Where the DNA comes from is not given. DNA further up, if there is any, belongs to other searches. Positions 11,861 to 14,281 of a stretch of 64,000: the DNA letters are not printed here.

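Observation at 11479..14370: Three-gene operon around a compact Rad50/SbcC-like zinc-hook ATPase: candidate undescribed defence system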

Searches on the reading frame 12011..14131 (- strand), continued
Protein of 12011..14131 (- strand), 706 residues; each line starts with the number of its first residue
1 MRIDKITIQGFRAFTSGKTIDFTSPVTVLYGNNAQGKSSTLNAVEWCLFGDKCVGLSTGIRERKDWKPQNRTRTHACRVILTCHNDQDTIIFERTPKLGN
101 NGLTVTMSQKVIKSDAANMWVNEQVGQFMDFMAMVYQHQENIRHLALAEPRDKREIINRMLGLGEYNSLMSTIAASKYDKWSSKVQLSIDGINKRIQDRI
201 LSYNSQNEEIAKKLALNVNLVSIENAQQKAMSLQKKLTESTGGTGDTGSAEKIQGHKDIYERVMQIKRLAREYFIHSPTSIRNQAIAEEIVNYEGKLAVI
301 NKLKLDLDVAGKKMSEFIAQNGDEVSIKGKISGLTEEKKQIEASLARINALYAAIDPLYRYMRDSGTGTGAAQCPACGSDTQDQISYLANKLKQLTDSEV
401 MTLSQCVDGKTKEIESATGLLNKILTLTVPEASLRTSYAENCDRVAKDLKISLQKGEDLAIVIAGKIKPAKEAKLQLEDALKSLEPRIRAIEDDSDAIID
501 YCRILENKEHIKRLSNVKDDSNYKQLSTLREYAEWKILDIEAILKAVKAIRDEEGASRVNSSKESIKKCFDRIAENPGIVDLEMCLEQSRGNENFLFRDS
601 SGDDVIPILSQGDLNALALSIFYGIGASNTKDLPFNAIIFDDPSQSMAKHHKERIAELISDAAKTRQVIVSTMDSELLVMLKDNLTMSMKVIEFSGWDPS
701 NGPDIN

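Call 42: find_encoding_contigs(protein=P0002, flank=10000, max_places=3)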
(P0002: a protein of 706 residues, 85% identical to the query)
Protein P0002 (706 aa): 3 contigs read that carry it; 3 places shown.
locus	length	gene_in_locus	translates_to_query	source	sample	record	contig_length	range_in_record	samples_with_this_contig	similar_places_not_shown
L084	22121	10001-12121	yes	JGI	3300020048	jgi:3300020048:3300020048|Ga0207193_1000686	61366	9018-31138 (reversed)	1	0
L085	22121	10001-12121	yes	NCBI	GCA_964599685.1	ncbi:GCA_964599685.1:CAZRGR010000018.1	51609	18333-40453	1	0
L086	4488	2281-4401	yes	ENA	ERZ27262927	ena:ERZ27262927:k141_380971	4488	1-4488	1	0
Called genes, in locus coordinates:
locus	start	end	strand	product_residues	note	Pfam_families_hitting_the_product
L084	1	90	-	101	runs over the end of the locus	-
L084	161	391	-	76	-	-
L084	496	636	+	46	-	PF18930:DUF5679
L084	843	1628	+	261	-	-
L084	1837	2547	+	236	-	PF22187:DUF6946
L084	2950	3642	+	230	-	PF01936:NYN (weak)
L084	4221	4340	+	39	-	PF00438:S-AdoMet_synt_N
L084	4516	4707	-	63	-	-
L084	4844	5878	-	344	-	PF13310:Virulence_RhuM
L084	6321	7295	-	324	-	PF02481:DNA_processg_A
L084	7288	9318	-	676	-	PF00270:DEAD, PF00271:Helicase_C, PF16124:RecQ_Zn_bind, PF00156:Pribosyltran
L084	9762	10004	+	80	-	-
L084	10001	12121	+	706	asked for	PF02463:SMC_N, PF13175:AAA_15 (faint), PF13476:AAA_23, PF13514:AAA_27 (faint)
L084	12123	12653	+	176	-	-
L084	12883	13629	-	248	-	PF22557:DuOB (weak)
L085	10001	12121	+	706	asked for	PF02463:SMC_N, PF13175:AAA_15 (faint), PF13476:AAA_23, PF13514:AAA_27 (faint)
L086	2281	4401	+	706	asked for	PF02463:SMC_N, PF13175:AAA_15 (faint), PF13476:AAA_23, PF13514:AAA_27 (faint)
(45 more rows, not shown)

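Call 45: find_encoding_contigs(protein=P0017, flank=7000, max_places=1)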
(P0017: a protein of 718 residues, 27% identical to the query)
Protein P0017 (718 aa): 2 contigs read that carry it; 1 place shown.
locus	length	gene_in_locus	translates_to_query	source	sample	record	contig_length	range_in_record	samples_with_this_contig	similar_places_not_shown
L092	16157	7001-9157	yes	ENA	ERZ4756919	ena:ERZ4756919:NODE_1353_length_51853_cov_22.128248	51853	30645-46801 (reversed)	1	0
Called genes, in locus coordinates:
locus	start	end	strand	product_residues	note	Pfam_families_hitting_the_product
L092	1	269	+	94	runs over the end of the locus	PF02604:PhdYeFM_antitox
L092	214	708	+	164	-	PF01850:PIN (weak)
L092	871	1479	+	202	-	PF06941:NT5C, PF13419:HAD_2 (weak), PF03767:Acid_phosphat_B (faint)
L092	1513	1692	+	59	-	-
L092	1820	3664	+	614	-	-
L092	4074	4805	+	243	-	PF00702:Hydrolase, PF13419:HAD_2, PF13242:Hydrolase_like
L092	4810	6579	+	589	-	PF20446:ABC_N, PF09818:ABC_ATPase, PF21117:MRB1590_C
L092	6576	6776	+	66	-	-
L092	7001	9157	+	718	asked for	PF02463:SMC_N (weak), PF13476:AAA_23, PF02463:SMC_N (weak)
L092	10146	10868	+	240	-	PF13413:HTH_25, PF13464:RodZ_C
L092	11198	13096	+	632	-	PF00672:HAMP, PF00989:PAS, PF08448:PAS_4, PF12860:PAS_7 (weak), PF13188:PAS_8 (weak), PF13426:PAS_9, PF00512:HisKA, PF02518:HATPase_c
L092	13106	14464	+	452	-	PF00072:Response_reg, PF00158:Sigma54_activat, PF14532:Sigma54_activ_2, PF07724:AAA_2, PF25601:AAA_lid_14, PF02954:HTH_8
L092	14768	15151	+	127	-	PF00072:Response_reg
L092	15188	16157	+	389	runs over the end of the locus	PF03264:Cytochrom_NNT (faint), PF14522:Cytochrome_C7 (faint), PF22113:Mtrc-MtrF_II-IV_dom (faint), PF13435:Cytochrome_C554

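Call 46: find_encoding_contigs(protein=P0070, flank=7000, max_places=1)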
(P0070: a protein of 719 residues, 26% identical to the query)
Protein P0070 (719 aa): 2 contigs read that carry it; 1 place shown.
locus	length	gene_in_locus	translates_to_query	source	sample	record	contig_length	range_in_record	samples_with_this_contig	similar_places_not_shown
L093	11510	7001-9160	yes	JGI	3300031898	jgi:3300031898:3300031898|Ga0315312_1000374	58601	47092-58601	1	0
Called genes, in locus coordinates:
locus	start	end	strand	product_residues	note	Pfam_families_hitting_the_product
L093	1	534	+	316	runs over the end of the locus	PF00005:ABC_tran, PF13175:AAA_15 (faint), PF13304:AAA_21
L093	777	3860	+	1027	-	PF00580:UvrD-helicase, PF13245:AAA_19 (weak), PF13087:AAA_12 (faint), PF13361:UvrD_C, PF13538:UvrD_C_2 (faint), PF12705:PDDEXK_1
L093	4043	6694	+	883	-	PF12705:PDDEXK_1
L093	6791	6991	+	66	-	-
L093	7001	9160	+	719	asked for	PF02463:SMC_N, PF13476:AAA_23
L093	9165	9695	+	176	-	-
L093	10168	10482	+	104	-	-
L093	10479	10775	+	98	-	PF01909:NTP_transf_2, PF18765:Polbeta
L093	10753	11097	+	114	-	PF01934:HepT-like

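Call 58: search_protein_families(library=phrogs, proteins=[window:12011-14131:-], max_evalue=0.01)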
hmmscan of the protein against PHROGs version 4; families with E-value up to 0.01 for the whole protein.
window:12011-14131:- (706 aa): 11 families
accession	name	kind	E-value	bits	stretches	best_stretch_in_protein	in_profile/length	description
phrog_77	-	DNA, RNA and nucleotide metabolism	1.6e-24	87.5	1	1-547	296-782/967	SbcC-like subunit of palindrome specific endonuclease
phrog_1499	-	unknown function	3.3e-11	44.1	1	1-348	3-295/427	-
phrog_4747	-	unknown function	3.7e-09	37.2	1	1-102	1-98/610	-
phrog_10445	-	unknown function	1.3e-07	32.2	1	1-53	3-53/296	-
phrog_3940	-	unknown function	4.2e-07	30.1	1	2-48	4-49/537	-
phrog_25363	-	unknown function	2.5e-06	28.6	1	1-52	5-54/77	-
phrog_8323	-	unknown function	1.8e-05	24.5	1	1-52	49-99/623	-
phrog_28217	-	DNA, RNA and nucleotide metabolism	0.00019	21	1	20-54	19-53/806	DNA repair exonuclease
phrog_9802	-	unknown function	0.001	19.2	1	1-49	3-50/438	-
phrog_21388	-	DNA, RNA and nucleotide metabolism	0.0033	18.5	0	32-105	42-108/126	exonuclease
phrog_7507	-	unknown function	0.005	17.2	0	1-45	2-45/483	-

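Call 66: predict_structure(alignment_id=A1)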
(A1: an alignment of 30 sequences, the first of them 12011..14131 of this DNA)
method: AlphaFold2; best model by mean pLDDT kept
length: 706 residues; sequences in the alignment: 30
mean_pLDDT: 87.4   pTM: 0.57
mean pLDDT of the five models: 87.4, 86.6, 84.9, 84.3, 84.1
residues with pLDDT >= 90: 331; 70-90: 335; 50-70: 39; < 50: 1
segments of 3 or more residues with pLDDT < 50: none
pLDDT, mean of each block of 10 residues (from residue 1): 95 92 95 90 93 80 82 84 90 79 87 92 88 86 78 88 86 87 89 95 96 92 91 88 58 78 91 89 92 92 90 89 88 88 84 81 69 57 75 79 86 89 88 90 89 83 91 92 90 94 95 93 92 91 92 90 91 87 85 85 88 91 84 84 89 92 92 94 91 92 91
secondary structure, 60 per line:
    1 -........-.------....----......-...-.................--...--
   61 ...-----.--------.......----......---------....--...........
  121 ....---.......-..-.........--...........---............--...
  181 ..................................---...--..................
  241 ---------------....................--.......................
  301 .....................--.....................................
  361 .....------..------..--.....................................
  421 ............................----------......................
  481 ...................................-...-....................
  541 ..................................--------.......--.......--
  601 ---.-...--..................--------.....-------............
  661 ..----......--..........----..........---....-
elements in order (helices of 4 or more, strands of 3 or more residues): E2-9 E18-21 E26-31 H37-53 E78-84 E89-94 E104-107 E110-113 H114-124 H128-134 H139-147 H150-160 H164-175 H178-214 H223-240 H256-275 H278-321 H324-365 H384-448 H459-515 H521-574 E583-589 E592-598 H611-628 E637-641 H649-662 E667-672 H675-684 E689-698 E702-705

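Call 68: search_protein_families(library=pfam, alignment_id=A5, max_evalue=0.00001)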
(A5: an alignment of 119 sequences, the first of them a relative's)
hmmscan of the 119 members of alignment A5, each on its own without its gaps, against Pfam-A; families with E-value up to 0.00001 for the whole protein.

A. member 1, L012:5699-6373:- (224 aa): 0 families

B. families by the number of members that match (of 119 scanned): 156 families (the first 25 are shown)
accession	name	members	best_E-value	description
PF13304.12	AAA_21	4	5.7e-15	AAA domain, putative AbiEii toxin, Type IV TA system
PF12705.13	PDDEXK_1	3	6.1e-34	PD-(D/E)XK nuclease superfamily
PF13175.12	AAA_15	3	1.5e-29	AAA ATPase domain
PF00004.35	AAA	3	2.2e-24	ATPase family associated with various cellular activities (AAA)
PF13476.12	AAA_23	3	2.3e-18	AAA domain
PF07728.20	AAA_5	3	5.6e-18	AAA domain (dynein-related subfamily)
PF02463.25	SMC_N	3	3.2e-13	RecF/RecN/SMC N terminal domain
PF00158.32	Sigma54_activat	2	5.2e-72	Sigma-54 interaction domain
PF13361.12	UvrD_C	2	9e-51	UvrD-like helicase C-terminal domain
PF01935.23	DUF87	2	6e-25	Helicase HerA, central domain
PF02371.22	Transposase_20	2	2.1e-23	Transposase IS116/IS110/IS902 family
PF01548.23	DEDD_Tnp_IS110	2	4.8e-19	Transposase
PF00753.33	Lactamase_B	2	5.7e-16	Metallo-beta-lactamase superfamily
PF01850.27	PIN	2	5.9e-13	PIN domain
PF20469.4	OLD-like_TOPRIM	2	1.2e-12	Overcoming lysogenization defect protein-like, TOPRIM domain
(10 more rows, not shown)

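Call 69: search_protein_families(library=padloc, alignment_id=A5, max_evalue=1e-15)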
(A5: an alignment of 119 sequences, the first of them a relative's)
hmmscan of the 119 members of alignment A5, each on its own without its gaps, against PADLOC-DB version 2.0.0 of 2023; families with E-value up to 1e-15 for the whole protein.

A. member 1, L012:5699-6373:- (224 aa): 0 families

B. families by the number of members that match (of 119 scanned): 130 families (the first 25 are shown)
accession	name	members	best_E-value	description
PDLC02358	Old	2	7.1e-93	Old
PDLC02979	AriA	2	6.9e-32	-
PDLC04135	mad3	2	2.3e-31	mads_3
PDLC00085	GajA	2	5.2e-22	AAA ATPase domain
PDLC00067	GajA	2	3.1e-21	AAA ATPase domain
PDLC04140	mad8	2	9.7e-21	mads_8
PDLC00070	GajA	2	2.1e-20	AAA ATPase domain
PDLC00096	GajA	2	5.9e-19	AAA ATPase domain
PDLC03861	LmuB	1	0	-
PDLC03850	LmuA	1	1.1e-208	-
PDLC04105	HerA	1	7.1e-202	-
PDLC04104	HerA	1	9.5e-151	-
PDLC04086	SIR2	1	1.6e-123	-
PDLC04101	HerA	1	8.9e-121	-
PDLC01995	RtcR_PspF2--CARF_AAA_HTH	1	7.2e-120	-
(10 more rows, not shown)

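Call 70: fold_search(model_id=the predicted structure, library=pdb)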
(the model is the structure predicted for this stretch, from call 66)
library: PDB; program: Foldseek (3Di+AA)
matches with E <= 10: 1131; with E <= 0.001: 171
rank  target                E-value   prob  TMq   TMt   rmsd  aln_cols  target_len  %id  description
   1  7zr1_C                6.4e-18  1.00  0.43  0.39  50.7       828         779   15  Chaetomium thermophilum Mre11-Rad50-Nbs1 complex bound to ATPyS (composite structure) (released 2023-01-11)
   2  7zr1_D                1.4e-17  1.00  0.41  0.37  54.3       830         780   14  Chaetomium thermophilum Mre11-Rad50-Nbs1 complex bound to ATPyS (composite structure) (released 2023-01-11)
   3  7w1m_B                2.6e-12  1.00  0.40  0.52  20.8       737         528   12  Cryo-EM structure of human cohesin-CTCF-DNA complex (released 2023-05-31)
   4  6wg3_B                2.9e-12  1.00  0.39  0.40  24.0       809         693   13  Cryo-EM structure of human Cohesin-NIPBL-DNA complex (released 2020-05-20)
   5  5xei                  1.1e-11  1.00  0.37  0.49  27.8       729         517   14  Crystal structure of the Smc head domain with a coiled coil and joint derived from Pyrococcus yayanosii (released 2017-06-07)
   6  9q9k_A                2.5e-11  1.00  0.38  0.54  29.0       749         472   11  Cryo-EM structure of human Mre11-Rad50 (MR) complex bound to DNA and telomeric factor TRF2 fragment (438-542) (released 2025-10-01)
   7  7qen_A                3.7e-11  1.00  0.37  0.55  29.3       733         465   12  S.c. Condensin core in DNA- and ATP-bound state (released 2022-06-15)
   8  9hqx_f                3.7e-11  1.00  0.29  0.32  35.2       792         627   12  Salmonella enterica Lamassu LmuACB bound to DNA duplex (released 2025-10-01)
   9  9f5w_B                4.8e-11  1.00  0.35  0.46  25.7       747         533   11  Human condensin II - M18BP1 complex (released 2025-07-02)
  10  9q9h_B                5.5e-11  1.00  0.41  0.57  26.9       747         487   11  Cryo-EM structure of human Mre11-Rad50 complex bound to DNA (released 2025-10-01)
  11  8i4x_B                5.8e-11  1.00  0.34  0.24  68.5      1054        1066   12  Cryo-EM structure of 5-subunit Smc5/6 (released 2024-06-26)
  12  9q9i_B                6.0e-11  1.00  0.37  0.53  30.2       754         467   12  Cryo-EM structure of human Mre11-Rad50-Nbs1 complex bound to DNA (released 2025-10-01)
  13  9q9j_B                6.6e-11  1.00  0.36  0.52  30.5       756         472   12  Cryo-EM structure of human Mre11-Rad50-Nbs1 (MRN) complex bound to DNA and telomeric factor TRF2 fragment (438-542) (released 2025-10-01)
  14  9q9m_A                7.5e-11  1.00  0.39  0.57  29.5       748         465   11  Cryo-EM structure of human Mre11-Rad50-Nbs1 (MRN) complex bound to DNA and telomeric factor TRF2 (released 2025-10-01)
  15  9q9h_A                8.2e-11  1.00  0.38  0.53  28.1       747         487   12  Cryo-EM structure of human Mre11-Rad50 complex bound to DNA (released 2025-10-01)
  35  8i13_B                1.6e-09  1.00  0.37  0.27  60.6      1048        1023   12  Cryo-EM structure of 6-subunit Smc5/6 (released 2024-06-26)
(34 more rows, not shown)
